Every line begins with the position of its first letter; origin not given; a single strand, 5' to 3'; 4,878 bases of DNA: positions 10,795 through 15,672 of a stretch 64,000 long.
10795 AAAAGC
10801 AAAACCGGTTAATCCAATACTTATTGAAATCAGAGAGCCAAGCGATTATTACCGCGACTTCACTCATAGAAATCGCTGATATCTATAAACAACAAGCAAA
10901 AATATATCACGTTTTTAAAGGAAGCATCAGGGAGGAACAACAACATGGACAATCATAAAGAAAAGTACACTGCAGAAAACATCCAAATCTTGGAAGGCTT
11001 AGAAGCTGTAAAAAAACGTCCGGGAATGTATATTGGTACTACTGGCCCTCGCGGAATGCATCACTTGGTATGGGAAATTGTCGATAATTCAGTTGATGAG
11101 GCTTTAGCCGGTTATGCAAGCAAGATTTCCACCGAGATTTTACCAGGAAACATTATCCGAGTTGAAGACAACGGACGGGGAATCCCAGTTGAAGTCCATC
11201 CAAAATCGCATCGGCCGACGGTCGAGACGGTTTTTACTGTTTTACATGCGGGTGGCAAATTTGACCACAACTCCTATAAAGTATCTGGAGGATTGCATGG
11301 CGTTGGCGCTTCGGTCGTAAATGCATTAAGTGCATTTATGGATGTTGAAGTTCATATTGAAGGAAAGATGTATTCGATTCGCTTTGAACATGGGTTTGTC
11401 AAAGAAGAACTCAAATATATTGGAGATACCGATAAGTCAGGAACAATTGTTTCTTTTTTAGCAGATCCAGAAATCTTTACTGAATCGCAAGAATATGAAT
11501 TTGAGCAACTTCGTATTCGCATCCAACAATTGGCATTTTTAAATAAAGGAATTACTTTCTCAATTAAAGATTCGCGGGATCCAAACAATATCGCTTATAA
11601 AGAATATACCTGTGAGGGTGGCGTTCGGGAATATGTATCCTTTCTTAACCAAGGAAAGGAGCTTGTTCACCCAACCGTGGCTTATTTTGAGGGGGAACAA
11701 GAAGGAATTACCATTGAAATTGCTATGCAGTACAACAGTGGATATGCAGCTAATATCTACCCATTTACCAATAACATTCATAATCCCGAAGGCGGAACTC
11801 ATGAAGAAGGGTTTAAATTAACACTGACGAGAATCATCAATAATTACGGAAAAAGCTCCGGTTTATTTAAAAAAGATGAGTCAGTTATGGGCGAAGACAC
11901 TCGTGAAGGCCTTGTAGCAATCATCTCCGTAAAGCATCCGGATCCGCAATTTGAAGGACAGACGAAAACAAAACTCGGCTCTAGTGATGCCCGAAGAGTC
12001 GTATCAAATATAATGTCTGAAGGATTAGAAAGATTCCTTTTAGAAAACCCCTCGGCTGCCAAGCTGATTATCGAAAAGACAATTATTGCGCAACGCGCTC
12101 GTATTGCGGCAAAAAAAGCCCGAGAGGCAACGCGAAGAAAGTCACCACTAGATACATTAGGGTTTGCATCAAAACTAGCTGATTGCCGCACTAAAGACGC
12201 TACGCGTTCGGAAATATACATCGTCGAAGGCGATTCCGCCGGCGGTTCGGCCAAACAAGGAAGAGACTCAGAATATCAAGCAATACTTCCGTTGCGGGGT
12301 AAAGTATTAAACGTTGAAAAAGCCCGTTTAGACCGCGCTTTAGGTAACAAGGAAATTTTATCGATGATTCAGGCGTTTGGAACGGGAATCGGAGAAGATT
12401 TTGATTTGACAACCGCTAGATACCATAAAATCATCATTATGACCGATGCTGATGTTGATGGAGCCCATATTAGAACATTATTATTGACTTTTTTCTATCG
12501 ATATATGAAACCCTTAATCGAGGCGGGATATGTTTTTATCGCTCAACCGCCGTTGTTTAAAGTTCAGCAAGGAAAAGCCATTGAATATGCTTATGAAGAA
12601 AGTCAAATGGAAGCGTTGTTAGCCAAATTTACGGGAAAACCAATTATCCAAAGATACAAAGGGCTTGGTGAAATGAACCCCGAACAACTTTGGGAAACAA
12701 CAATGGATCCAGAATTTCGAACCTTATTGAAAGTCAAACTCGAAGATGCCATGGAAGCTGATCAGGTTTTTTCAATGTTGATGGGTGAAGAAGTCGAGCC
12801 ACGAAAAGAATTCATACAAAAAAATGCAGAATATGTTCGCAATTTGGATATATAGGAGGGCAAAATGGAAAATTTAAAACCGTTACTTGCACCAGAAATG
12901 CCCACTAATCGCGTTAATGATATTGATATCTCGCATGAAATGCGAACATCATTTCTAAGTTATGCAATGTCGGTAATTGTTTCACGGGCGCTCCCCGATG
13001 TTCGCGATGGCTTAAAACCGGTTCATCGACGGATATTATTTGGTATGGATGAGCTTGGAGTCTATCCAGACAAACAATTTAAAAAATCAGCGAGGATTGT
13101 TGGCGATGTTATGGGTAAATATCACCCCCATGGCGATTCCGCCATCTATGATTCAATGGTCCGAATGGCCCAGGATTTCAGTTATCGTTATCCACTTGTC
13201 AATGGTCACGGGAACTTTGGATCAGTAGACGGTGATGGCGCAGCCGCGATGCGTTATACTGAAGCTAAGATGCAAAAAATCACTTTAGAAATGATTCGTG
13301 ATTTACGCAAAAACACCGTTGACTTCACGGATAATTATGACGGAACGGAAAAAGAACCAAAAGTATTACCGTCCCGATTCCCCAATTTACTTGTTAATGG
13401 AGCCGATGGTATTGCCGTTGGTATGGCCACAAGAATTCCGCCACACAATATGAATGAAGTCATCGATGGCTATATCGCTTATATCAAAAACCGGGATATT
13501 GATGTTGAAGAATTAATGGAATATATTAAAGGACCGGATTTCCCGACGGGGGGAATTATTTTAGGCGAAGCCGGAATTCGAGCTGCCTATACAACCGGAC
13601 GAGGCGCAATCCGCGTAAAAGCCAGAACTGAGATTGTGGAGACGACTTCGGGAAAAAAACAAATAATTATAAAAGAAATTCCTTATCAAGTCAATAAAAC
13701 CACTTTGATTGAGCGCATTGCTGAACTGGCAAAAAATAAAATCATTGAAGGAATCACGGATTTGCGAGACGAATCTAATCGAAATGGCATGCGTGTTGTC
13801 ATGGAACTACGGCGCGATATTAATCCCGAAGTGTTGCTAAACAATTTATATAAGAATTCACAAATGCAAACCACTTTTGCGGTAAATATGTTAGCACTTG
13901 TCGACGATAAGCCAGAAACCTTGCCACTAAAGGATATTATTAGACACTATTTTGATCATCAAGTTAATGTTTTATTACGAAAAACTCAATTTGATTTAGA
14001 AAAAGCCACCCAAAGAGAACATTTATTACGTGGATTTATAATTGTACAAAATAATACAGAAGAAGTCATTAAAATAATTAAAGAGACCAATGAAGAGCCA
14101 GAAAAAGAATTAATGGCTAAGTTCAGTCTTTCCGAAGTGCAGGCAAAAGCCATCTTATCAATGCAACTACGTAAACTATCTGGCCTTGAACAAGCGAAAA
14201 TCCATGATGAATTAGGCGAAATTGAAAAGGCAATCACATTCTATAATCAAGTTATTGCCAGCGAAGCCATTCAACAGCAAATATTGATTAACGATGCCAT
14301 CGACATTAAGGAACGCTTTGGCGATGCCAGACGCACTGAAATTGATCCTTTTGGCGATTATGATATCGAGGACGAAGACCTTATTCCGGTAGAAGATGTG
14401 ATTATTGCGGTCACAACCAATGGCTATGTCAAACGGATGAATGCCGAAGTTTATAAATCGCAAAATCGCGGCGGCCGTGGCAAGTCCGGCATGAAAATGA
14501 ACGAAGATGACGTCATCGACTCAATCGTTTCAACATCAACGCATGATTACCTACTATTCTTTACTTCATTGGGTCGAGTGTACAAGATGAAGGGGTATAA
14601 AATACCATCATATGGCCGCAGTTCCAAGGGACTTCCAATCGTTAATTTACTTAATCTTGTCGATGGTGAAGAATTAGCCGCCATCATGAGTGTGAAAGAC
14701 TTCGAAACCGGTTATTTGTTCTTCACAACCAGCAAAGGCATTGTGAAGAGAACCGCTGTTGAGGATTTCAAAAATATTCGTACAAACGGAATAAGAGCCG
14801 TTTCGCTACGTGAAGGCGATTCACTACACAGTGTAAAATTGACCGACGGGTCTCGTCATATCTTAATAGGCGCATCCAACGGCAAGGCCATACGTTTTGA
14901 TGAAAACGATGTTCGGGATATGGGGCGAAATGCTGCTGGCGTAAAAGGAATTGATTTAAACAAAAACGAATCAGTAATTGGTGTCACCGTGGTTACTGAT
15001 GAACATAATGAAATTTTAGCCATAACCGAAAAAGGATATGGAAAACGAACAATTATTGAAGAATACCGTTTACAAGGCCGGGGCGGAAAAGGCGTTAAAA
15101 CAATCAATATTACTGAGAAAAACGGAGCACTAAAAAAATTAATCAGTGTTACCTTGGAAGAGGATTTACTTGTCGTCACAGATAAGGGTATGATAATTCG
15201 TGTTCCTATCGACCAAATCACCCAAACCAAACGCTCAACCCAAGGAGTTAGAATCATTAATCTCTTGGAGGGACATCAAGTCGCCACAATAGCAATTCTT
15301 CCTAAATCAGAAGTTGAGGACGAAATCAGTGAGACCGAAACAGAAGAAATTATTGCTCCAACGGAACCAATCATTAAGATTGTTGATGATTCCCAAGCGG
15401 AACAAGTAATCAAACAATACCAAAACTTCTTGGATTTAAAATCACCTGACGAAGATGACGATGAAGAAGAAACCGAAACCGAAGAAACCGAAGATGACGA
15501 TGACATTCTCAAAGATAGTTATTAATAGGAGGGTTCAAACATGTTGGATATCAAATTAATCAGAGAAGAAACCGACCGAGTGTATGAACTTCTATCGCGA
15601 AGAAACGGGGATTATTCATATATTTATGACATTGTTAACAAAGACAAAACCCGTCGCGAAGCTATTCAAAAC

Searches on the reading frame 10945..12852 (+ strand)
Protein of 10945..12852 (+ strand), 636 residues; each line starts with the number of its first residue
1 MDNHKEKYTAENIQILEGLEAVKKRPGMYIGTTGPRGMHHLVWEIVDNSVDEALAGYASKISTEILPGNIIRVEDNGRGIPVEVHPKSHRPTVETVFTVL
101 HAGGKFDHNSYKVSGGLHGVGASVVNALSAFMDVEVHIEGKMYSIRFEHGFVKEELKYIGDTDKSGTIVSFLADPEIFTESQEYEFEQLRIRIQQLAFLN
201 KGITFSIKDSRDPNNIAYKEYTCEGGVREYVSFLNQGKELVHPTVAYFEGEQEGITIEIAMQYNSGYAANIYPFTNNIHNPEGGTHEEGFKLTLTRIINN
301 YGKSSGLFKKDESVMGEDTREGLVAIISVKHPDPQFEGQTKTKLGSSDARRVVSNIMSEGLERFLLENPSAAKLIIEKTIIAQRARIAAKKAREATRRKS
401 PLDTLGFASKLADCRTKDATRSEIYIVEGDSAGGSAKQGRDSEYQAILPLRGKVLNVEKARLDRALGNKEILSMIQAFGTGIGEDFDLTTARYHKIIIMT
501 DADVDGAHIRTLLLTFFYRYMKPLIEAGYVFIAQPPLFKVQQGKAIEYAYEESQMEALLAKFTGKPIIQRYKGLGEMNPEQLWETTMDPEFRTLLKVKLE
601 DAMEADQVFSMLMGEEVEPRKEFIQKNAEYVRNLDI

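Call 67: search_protein_families(library=pfam, proteins=[window:10945-12852:+], max_evalue=0.000001)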
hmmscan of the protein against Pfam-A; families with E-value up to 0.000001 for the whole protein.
window:10945-12852:+ (636 aa): 4 families
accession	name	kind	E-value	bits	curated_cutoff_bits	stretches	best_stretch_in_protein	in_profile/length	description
PF00204.31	DNA_gyraseB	-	4e-59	199.4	27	1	226-394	1-172/173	DNA gyrase B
PF00986.26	DNA_gyraseB_C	-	9.7e-32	109.4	29.8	1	565-625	3-63/63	DNA gyrase B subunit, carboxyl terminus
PF01751.28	Toprim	-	1.3e-19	70.6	23.1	1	423-534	1-95/96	Toprim domain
PF02518.31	HATPase_c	-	8.9e-16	58.7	26.4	1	35-149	3-94/111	Histidine kinase-, DNA gyrase B-, and HSP90-like ATPase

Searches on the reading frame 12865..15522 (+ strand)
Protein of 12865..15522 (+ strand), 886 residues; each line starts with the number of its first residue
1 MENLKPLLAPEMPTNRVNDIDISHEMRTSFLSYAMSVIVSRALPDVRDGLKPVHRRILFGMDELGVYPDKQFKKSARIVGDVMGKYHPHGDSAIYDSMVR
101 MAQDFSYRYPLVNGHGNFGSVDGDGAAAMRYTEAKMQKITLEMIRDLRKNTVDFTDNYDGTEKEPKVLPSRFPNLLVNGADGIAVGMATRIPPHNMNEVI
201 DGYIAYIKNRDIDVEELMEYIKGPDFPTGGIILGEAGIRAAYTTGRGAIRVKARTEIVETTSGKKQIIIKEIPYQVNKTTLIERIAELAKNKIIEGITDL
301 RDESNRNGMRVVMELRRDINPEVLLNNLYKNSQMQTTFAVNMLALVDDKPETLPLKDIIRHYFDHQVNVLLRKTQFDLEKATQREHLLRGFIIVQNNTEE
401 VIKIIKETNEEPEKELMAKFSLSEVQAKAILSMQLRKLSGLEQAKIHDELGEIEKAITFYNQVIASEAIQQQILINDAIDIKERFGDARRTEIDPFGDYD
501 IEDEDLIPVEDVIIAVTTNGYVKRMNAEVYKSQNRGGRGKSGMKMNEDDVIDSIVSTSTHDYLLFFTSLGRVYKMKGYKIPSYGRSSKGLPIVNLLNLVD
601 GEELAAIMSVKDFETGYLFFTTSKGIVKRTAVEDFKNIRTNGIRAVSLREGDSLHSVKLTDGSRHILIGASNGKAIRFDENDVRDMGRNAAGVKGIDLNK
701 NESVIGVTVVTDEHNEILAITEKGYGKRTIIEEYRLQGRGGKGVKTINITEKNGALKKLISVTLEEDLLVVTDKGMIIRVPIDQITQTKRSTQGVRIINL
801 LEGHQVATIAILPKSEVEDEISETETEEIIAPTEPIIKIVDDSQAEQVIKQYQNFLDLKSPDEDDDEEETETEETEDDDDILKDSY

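Call 67: search_protein_families(library=pfam, proteins=[window:12865-15522:+], max_evalue=0.000001)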
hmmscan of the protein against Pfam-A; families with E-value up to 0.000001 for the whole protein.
window:12865-15522:+ (886 aa): 2 families
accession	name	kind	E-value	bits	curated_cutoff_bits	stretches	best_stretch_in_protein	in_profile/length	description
PF00521.26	DNA_topoisoIV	-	4e-163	543.7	31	1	41-477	1-430/432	DNA gyrase/topoisomerase IV, subunit A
PF03989.18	DNA_gyraseA_C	-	6.5e-76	250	27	6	665-710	2-47/48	DNA gyrase C-terminal domain, beta-propeller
